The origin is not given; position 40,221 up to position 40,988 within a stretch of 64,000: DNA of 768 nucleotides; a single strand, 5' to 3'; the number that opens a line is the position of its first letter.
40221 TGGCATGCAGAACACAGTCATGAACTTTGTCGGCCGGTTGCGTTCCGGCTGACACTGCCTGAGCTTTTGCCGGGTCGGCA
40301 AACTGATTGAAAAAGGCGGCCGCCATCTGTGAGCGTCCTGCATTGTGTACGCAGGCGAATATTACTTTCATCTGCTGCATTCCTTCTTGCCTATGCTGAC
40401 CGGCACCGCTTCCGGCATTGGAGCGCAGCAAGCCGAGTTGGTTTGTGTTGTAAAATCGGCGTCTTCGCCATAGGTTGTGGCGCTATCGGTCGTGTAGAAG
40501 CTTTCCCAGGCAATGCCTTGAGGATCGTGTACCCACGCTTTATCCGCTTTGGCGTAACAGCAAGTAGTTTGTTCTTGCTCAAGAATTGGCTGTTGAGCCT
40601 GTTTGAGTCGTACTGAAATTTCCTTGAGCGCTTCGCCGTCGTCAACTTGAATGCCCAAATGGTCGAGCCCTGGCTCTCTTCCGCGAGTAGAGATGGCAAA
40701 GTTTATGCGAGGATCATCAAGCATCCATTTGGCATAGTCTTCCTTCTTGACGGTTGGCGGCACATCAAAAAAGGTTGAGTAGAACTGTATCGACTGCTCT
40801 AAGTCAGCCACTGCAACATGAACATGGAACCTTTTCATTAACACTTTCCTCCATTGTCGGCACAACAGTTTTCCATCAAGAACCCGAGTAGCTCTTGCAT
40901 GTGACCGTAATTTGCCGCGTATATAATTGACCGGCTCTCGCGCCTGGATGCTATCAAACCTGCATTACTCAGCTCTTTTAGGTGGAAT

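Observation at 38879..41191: ars operon (arsR, ArsI-like VOC, LMW-PTP arsC, acr3) in which three different proteins end in a similar vicinal-cysteine CCA(D/P) tail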

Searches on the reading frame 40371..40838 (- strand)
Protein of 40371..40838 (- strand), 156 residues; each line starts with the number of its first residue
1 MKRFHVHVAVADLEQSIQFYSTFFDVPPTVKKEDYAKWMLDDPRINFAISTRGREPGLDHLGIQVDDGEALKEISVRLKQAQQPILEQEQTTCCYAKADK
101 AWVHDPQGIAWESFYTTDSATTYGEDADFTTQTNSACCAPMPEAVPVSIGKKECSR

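Call 3: search_protein_families(library=pfam, proteins=[window:40371-40838:-])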
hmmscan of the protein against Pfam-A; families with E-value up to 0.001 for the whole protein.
seq(156 aa): 1 family
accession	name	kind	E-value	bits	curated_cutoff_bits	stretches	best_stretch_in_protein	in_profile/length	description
PF00903.31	Glyoxalase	-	4.8e-07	30.6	20.6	1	5-112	4-120/121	Glyoxalase/Bleomycin resistance protein/Dioxygenase superfamily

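Call 4: search_protein_families(library=ncbifam, proteins=[window:40371-40838:-])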
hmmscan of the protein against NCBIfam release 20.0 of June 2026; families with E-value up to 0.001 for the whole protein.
seq(156 aa): 4 families
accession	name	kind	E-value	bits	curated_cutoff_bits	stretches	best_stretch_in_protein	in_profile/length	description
NF041414.1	ArsI_CadI_VOC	equivalog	9.1e-41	138.9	116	1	3-141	1-138/147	ArsI/CadI family heavy metal resistance metalloenzyme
TIGR02295.1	HpaD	equivalog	3.5e-06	26.4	321.4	1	5-120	7-122/298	3,4-dihydroxyphenylacetate 2,3-dioxygenase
TIGR03213.1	23dbph12diox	equivalog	5.9e-05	22.7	366.45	1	7-119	8-121/287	biphenyl-2,3-diol 1,2-dioxygenase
TIGR03211.1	catechol_2_3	equivalog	7e-05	22.2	320.2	1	4-81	6-84/303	catechol 2,3-dioxygenase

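Call 6: search_solved_structures(query=window:40371-40838:-, show_alignments=3)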
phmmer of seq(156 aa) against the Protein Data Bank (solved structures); distinct sequences matched with E-value up to 0.001: 6.
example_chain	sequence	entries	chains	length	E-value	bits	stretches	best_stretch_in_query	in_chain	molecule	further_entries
5d4f_A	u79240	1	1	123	4.9e-19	71.9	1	1-116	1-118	Glyoxalase/bleomycin resistance protein/dioxygenase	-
5c4p_A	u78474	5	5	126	5.3e-19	71.8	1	1-116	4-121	Glyoxalase/bleomycin resistance protein/dioxygenase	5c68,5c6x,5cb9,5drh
6xa0_A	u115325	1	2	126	1.4e-18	70.5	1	1-116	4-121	Glyoxalase/bleomycin resistance protein/dioxygenase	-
6xck_A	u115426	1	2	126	1.9e-18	70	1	1-116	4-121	Glyoxalase/bleomycin resistance protein/dioxygenase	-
5v0f_A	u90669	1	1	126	3.7e-18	69.1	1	1-116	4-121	Glyoxalase/bleomycin resistance protein/dioxygenase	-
5dfg_A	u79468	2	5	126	3.7e-18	69.1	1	1-116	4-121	Glyoxalase/bleomycin resistance protein/dioxygenase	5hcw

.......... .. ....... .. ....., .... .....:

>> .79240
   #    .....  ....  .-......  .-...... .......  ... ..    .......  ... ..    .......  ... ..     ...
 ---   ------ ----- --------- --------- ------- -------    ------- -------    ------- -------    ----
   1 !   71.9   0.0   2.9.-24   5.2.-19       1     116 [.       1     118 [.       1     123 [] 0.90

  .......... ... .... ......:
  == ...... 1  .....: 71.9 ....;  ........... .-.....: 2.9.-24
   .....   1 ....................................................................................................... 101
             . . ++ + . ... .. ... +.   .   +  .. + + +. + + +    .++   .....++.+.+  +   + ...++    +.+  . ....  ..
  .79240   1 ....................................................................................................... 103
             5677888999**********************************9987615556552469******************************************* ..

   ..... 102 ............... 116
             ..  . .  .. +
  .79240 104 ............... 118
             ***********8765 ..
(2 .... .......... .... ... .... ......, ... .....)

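Call 10: find_homologous_proteins(query=window:40371-40838:-)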
Query seq(156 aa) (156 aa): 8000 proteins with E <= 0.001 among 8000 candidates; the best 120 are listed.
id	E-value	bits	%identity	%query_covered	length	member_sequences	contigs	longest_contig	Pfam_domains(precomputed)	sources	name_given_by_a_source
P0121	3.0e-93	328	91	100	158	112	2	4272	PF00903.32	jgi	jgi:catechol 2,3-dioxygenase-like lactoylglutathione lyase family enzyme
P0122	3.7e-93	327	90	99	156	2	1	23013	PF00903.32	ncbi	-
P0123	2.5e-92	325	89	99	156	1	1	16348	PF00903.32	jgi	jgi:catechol 2,3-dioxygenase-like lactoylglutathione lyase family enzyme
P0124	7.7e-90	317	87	100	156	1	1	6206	PF00903.32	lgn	-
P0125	3.7e-89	314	88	97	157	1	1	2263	PF00903.32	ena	-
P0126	1.9e-88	312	87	100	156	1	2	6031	PF00903.32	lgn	-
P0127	6.3e-88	310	86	100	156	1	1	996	PF00903.32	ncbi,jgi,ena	jgi:catechol 2,3-dioxygenase-like lactoylglutathione lyase family enzyme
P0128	7.9e-88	310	85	100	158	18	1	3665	PF00903.32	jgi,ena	-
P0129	1.4e-87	309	86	99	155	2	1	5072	PF00903.32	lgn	-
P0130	2.2e-87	309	86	98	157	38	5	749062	PF00903.32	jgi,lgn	jgi:catechol 2,3-dioxygenase-like lactoylglutathione lyase family enzyme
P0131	4.5e-87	308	84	99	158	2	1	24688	PF00903.32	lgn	-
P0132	8.4e-87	307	85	98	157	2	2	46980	PF00903.32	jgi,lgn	jgi:catechol 2,3-dioxygenase-like lactoylglutathione lyase family enzyme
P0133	1.1e-86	306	83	100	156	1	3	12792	PF00903.32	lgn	-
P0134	1.5e-86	306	84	100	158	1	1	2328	PF00903.32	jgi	jgi:catechol 2,3-dioxygenase-like lactoylglutathione lyase family enzyme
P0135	1.7e-86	306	83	100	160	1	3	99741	PF00903.32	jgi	jgi:catechol 2,3-dioxygenase-like lactoylglutathione lyase family enzyme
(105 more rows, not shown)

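Call 35: search_protein_representatives(protein=window:40371-40838:-)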
Query: 156 residues. Proteins with E-value up to 0.001 (for the whole library): 2862; up to 1e-10: 1505; up to 1e-30: 109. The best 150 are listed.
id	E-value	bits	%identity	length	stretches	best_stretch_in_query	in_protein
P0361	8.8e-58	210.8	54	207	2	1-97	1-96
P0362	6.6e-53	195.0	62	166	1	1-144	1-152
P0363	1.4e-50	187.5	56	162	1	1-147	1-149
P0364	2.4e-50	186.7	57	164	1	1-150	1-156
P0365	5.3e-50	185.6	56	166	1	1-144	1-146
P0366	2.0e-49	183.7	58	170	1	1-149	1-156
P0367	3.7e-49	182.8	51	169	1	1-147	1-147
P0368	7.8e-49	181.8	64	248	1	1-126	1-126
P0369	2.8e-48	180.0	57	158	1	1-146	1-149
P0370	3.5e-47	176.4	56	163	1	1-132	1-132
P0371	4.0e-47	176.2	60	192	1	1-126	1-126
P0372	9.7e-47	175.0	55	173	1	1-140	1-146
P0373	4.5e-46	172.8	53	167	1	1-148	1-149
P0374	1.5e-45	171.1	66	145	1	1-114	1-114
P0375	2.0e-45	170.7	54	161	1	1-144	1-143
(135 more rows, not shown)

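Call 53: predict_structure(alignment_id=A2)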
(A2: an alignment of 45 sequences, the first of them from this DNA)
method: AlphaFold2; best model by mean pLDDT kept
length: 156 residues; sequences in the alignment: 45
mean_pLDDT: 84.3   pTM: 0.75
mean pLDDT of the five models: 84.3, 82.9, 81.2, 78.5, 78.4
residues with pLDDT >= 90: 97; 70-90: 24; 50-70: 23; < 50: 12
segments of 3 or more residues with pLDDT < 50: 127-134, 144-147
pLDDT, mean of each block of 10 residues (from residue 1): 96 98 98 95 96 87 97 93 88 86 93 92 57 51 53 58
secondary structure, 60 per line:
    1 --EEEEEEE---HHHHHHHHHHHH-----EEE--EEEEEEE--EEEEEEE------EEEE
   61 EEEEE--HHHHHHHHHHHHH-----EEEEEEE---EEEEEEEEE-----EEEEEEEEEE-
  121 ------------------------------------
elements in order: E3-9 H13-24 E30-32 E35-41 E44-50 E57-65 H68-80 E86-92 E96-104 E110-119

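Call 64: fold_search(model_id=the predicted structure, library=pdb)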
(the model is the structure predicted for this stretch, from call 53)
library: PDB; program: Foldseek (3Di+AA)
matches with E <= 10: 944; with E <= 0.001: 149
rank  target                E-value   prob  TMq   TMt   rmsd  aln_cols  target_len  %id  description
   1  5v0f                  2.3e-12  1.00  0.71  0.91   1.8       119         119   34  Crystal structure of C-As lyase with mutation K105A and substrate Roxarsone (released 2018-03-21)
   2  5cb9                  3.4e-12  1.00  0.68  0.89   2.1       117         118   35  Crystal structure of C-As lyase with mercaptoethonal (released 2016-07-13)
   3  5hcw_B                5.8e-11  1.00  0.65  0.84   3.2       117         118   34  Crystal structure of C-As lyase with mutations Y100H and V102F (monoclinic form) (released 2017-01-18)
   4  5dfg                  6.1e-11  1.00  0.64  0.84   3.8       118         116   30  Crystal structure of C-As lyase with mutations Y100H and V102F (released 2016-09-21)
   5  5hcw_D                1.1e-10  1.00  0.64  0.86   3.1       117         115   32  Crystal structure of C-As lyase with mutations Y100H and V102F (monoclinic form) (released 2017-01-18)
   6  5hcw_A                3.4e-10  1.00  0.64  0.89   2.0       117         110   32  Crystal structure of C-As lyase with mutations Y100H and V102F (monoclinic form) (released 2017-01-18)
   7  6xa0_A                4.5e-10  1.00  0.65  0.90   1.9       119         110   30  Crystal structure of C-As lyase with mutation K105R with Ni(II) (released 2021-06-09)
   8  5hcw_C                8.8e-10  1.00  0.62  0.85   2.5       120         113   30  Crystal structure of C-As lyase with mutations Y100H and V102F (monoclinic form) (released 2017-01-18)
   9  6xck_B                1.1e-09  1.00  0.63  0.88   2.1       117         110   31  Crystal structure of C-As lyase with mutation K105E (released 2021-06-16)
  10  5d4f                  1.7e-09  1.00  0.62  0.88   2.1       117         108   32  Crystal structure of C-As lyase with Fe(III) (released 2016-09-07)
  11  5c4p                  1.7e-09  1.00  0.63  0.87   2.3       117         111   31  Crystal structure of ArsI C-As lyase solved by Ni-SAD phasing (released 2016-07-13)
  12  5drh                  1.7e-09  1.00  0.61  0.86   2.2       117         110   30  Crystal structure of apo C-As lyase (released 2016-09-21)
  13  6xck_A                1.8e-09  1.00  0.63  0.88   2.1       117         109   30  Crystal structure of C-As lyase with mutation K105E (released 2021-06-16)
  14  5c68                  3.3e-09  1.00  0.62  0.88   2.2       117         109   31  Crystal structure of C-As lyase at 1.46 Angstroms resolution (released 2016-07-13)
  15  6xa0_B                3.4e-09  1.00  0.62  0.87   2.0       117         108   30  Crystal structure of C-As lyase with mutation K105R with Ni(II) (released 2021-06-09)
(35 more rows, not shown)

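Call 93: search_dna_similar(query=window:40371-40838:-, collection=plasmids, mode=protein, max_rows=30, rows=spread)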
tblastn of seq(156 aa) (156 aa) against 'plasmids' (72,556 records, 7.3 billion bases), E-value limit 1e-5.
Records with a match: 169; places in all: 174; records where one place covers at least 80% of the query: 147.
Best place of each record, by identity: <60% 169.
By first word of the organism name: Burkholderia 31; Ralstonia 28; Paraburkholderia 14; Bacillus 12; Mycobacterium 10; Rhodococcus 9; Streptomyces 8; Caballeronia 5; Novosphingobium 5; Cytobacillus 5; and 25 more.
By predicted mobility (MOB-suite, as given by PLSDB): non-mobilizable 94; conjugative 39; mobilizable 36.
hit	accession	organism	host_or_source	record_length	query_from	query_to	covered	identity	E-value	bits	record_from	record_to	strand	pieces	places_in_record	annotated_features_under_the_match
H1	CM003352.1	Sphingomonas sp. MEA3-1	single cell,soil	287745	1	146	94%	58.2%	3e-53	187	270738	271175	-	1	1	none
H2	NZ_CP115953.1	Ralstonia solanacearum CFBP2957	Solanum lycopersicum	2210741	1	149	96%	54.7%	1e-46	168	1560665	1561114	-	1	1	none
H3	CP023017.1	Ralstonia solanacearum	Solanum tuberosum,single cell,Potato ...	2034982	1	155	99%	52.2%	1e-47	171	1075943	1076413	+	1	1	glyoxalase/bleomycin resistance/dioxygenase family protein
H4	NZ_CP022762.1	Ralstonia solanacearum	Solanum tuberosum,single cell,Potato ...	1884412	1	155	99%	52.2%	2e-47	171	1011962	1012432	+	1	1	none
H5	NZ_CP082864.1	Cupriavidus pauculus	-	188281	1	149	96%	54.0%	4e-49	175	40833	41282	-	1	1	ArsI/CadI family heavy metal resistance metalloenzyme | helix-turn-helix domain-containing protein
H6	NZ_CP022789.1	Ralstonia solanacearum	Solanum tuberosum,single cell,Potato ...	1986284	1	155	99%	51.6%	3e-47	170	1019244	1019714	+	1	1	none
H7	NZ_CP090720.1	Burkholderia multivorans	Homo sapiens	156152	1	147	94%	53.9%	3e-48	172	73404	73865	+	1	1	ArsI/CadI family heavy metal resistance metalloenzyme | metalloregulator ArsR/SmtB family transcription factor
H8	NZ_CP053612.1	Burkholderia sp. MBR-1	-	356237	1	147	94%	53.9%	3e-48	172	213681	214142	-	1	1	ArsI/CadI family heavy metal resistance metalloenzyme | metalloregulator ArsR/SmtB family transcription factor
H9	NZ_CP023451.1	Rhizorhabdus dicambivorans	soil sample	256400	1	146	94%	54.1%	7e-49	174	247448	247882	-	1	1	ArsI/CadI family heavy metal resistance metalloenzyme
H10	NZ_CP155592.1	Ralstonia solanacearum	Musa sp.,cell culture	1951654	1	149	96%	52.7%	5e-45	163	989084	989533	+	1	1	none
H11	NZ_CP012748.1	Paraburkholderia caribensis MBA4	soil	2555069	1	145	93%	53.7%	2e-46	167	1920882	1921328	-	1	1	none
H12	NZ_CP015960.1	Paraburkholderia caribensis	Mimosa,single cell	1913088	1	145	93%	53.0%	8e-46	166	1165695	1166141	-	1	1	none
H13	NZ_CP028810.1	Burkholderia contaminans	genomic DNA,the respiratory tract of a ...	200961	1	140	90%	54.9%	5e-46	166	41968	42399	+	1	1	ArsI/CadI family heavy metal resistance metalloenzyme | metalloregulator ArsR/SmtB family transcription factor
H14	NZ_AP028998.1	Paraburkholderia sp. 22B1P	-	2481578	1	145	93%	52.3%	3e-44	161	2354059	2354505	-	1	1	none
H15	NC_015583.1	Novosphingobium sp. PP1Y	-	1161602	1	148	95%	50.0%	7e-46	166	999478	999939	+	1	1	none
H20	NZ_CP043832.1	Bacillus sp. BS98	oyster,whole organism,intestinal tract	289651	1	138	88%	42.1%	5e-25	106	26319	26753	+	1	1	ArsI/CadI family heavy metal resistance metalloenzyme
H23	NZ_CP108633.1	Streptomyces sp. NBC_01136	-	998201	1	139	89%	33.3%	4e-19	90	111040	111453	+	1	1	ArsI/CadI family heavy metal resistance metalloenzyme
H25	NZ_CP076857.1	Mycobacterium avium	Homo sapiens,sputum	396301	1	124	79%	35.2%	6e-18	86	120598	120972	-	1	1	ArsI/CadI family heavy metal resistance metalloenzyme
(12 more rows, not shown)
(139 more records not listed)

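Call 94: get_annotated_region(hit=H7, flank=2500)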
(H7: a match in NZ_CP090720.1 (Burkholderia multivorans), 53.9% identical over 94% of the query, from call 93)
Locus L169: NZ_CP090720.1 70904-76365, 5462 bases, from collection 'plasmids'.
description: Burkholderia multivorans strain 2014Y70532416II plasmid p1_2014Y70532416II, complete sequence
organism: Burkholderia multivorans (NCBI taxid 87883)
taxonomy: Bacteria; Pseudomonadota; Betaproteobacteria; Burkholderiales; Burkholderiaceae; Burkholderia; Burkholderia multivorans
host: -; source: Homo sapiens; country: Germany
typing (MOB-suite, as given by PLSDB): conjugative; replicon rep_cluster_1467; relaxase MOBF; mating-pair formation MPF_F
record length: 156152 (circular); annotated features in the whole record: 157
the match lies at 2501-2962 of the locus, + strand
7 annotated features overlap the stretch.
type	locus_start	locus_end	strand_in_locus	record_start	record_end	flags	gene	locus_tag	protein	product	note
CDS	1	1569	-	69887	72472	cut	-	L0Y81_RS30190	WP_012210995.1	heavy metal translocating P-type ATPase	-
CDS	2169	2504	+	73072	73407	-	-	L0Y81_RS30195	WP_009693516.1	metalloregulator ArsR/SmtB family transcription factor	GO:0006355 - regulation of DNA-templated transcription [Evidence IEA]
CDS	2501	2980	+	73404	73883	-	-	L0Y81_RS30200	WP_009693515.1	ArsI/CadI family heavy metal resistance metalloenzyme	-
CDS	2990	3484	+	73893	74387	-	-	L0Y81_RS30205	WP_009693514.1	arsenate reductase ArsC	-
CDS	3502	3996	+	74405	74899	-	-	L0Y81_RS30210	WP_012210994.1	arsenate reductase ArsC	-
CDS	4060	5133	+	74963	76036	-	arsB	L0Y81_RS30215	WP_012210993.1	ACR3 family arsenite efflux transporter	GO:0046685 - response to arsenic-containing substance [Evidence IEA]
CDS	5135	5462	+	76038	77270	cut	-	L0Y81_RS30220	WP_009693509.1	MFS transporter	GO:0055085 - transmembrane transport [Evidence IEA]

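Call 95: get_annotated_region(hit=H20, flank=2500)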
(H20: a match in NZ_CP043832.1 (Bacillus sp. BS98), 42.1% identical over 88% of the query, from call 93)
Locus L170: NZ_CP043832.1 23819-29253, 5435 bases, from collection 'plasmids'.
description: Bacillus sp. BS98 plasmid unnamed2
organism: Bacillus sp. BS98 (NCBI taxid 2608254)
taxonomy: Bacteria; Bacillota; Bacilli; Bacillales; Bacillaceae; Bacillus; Bacillus sp. BS98
host: -; source: oyster,whole organism,intestinal tract; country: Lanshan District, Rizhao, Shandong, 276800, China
typing (MOB-suite, as given by PLSDB): conjugative; replicon rep_cluster_1869; relaxase MOBP; mating-pair formation MPF_T
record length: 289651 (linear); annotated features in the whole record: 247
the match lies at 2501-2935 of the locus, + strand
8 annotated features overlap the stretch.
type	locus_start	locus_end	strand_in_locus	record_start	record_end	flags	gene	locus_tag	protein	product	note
CDS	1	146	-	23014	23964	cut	-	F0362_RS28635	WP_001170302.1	nucleoside hydrolase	-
CDS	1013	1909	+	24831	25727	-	-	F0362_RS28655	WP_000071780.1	Rpn family recombination-promoting nuclease/putative transposase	-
CDS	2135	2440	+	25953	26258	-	arsR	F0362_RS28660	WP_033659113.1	arsenical resistance operon transcriptional regulator ArsR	-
CDS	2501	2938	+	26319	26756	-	-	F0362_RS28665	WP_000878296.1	ArsI/CadI family heavy metal resistance metalloenzyme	-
CDS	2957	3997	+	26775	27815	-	arsB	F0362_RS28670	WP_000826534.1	ACR3 family arsenite efflux transporter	-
CDS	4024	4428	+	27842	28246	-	arsC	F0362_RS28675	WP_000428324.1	arsenate reductase (thioredoxin)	-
CDS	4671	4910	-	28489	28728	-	-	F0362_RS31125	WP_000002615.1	hypothetical protein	-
CDS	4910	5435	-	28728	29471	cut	-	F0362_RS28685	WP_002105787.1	site-specific integrase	GO:0015074 - DNA integration [Evidence IEA]; GO:0006310 - DNA recombination [Evidence IEA]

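Call 96: get_annotated_region(hit=H25, flank=2500)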
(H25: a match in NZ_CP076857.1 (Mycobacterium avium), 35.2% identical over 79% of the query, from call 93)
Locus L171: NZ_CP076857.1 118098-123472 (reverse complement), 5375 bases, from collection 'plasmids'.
description: Mycobacterium avium subsp. hominissuis strain OCU873s_P7_4s plasmid pP7a, complete sequence
organism: Mycobacterium avium (NCBI taxid 439334)
taxonomy: Bacteria; Actinomycetota; Actinomycetes; Mycobacteriales; Mycobacteriaceae; Mycobacterium; Mycobacterium avium
host: -; source: Homo sapiens,sputum; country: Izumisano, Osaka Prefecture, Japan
typing (MOB-suite, as given by PLSDB): mobilizable; relaxase MOBF
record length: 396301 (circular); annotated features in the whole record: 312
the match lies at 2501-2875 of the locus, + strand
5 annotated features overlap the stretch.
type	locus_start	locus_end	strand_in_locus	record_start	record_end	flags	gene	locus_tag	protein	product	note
CDS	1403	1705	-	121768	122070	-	-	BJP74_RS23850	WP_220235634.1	hypothetical protein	-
CDS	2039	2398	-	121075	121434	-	-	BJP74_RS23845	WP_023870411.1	Rv2640c family ArsR-like transcriptional regulator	-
CDS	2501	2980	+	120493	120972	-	-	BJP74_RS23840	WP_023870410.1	ArsI/CadI family heavy metal resistance metalloenzyme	-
CDS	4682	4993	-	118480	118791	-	-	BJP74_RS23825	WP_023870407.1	type II toxin-antitoxin system PemK/MazF family toxin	-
CDS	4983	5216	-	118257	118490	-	-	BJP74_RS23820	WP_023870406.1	hypothetical protein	-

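Call 97: get_annotated_region(hit=H23, flank=2500)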
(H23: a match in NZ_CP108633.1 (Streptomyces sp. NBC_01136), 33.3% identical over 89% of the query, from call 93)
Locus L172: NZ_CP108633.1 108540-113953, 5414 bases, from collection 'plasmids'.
description: Streptomyces sp. NBC_01136 plasmid unnamed1, complete sequence
organism: Streptomyces sp. NBC_01136 (NCBI taxid 2903754)
taxonomy: Bacteria; Actinomycetota; Actinomycetes; Kitasatosporales; Streptomycetaceae; Streptomyces; Streptomyces sp. NBC 01136
host: -; source: -; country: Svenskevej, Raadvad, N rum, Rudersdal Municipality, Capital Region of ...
typing (MOB-suite, as given by PLSDB): mobilizable; relaxase MOBP
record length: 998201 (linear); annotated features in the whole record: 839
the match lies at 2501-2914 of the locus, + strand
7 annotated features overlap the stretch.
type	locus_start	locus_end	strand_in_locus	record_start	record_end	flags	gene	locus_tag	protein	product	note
CDS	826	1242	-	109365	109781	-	-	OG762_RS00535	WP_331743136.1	arsenate reductase ArsC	-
CDS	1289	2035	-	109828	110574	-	-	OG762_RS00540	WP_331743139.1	MIP/aquaporin family protein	GO:0055085 - transmembrane transport [Evidence IEA]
CDS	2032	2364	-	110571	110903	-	-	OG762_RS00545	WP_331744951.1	metalloregulator ArsR/SmtB family transcription factor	GO:0006355 - regulation of DNA-templated transcription [Evidence IEA]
CDS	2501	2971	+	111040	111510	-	-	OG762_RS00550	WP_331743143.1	ArsI/CadI family heavy metal resistance metalloenzyme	-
CDS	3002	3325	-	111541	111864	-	-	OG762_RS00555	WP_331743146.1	hypothetical protein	-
CDS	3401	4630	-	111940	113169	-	-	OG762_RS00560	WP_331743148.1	family 16 glycosylhydrolase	GO:0005975 - carbohydrate metabolic process [Evidence IEA]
CDS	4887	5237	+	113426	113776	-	-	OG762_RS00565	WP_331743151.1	hypothetical protein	-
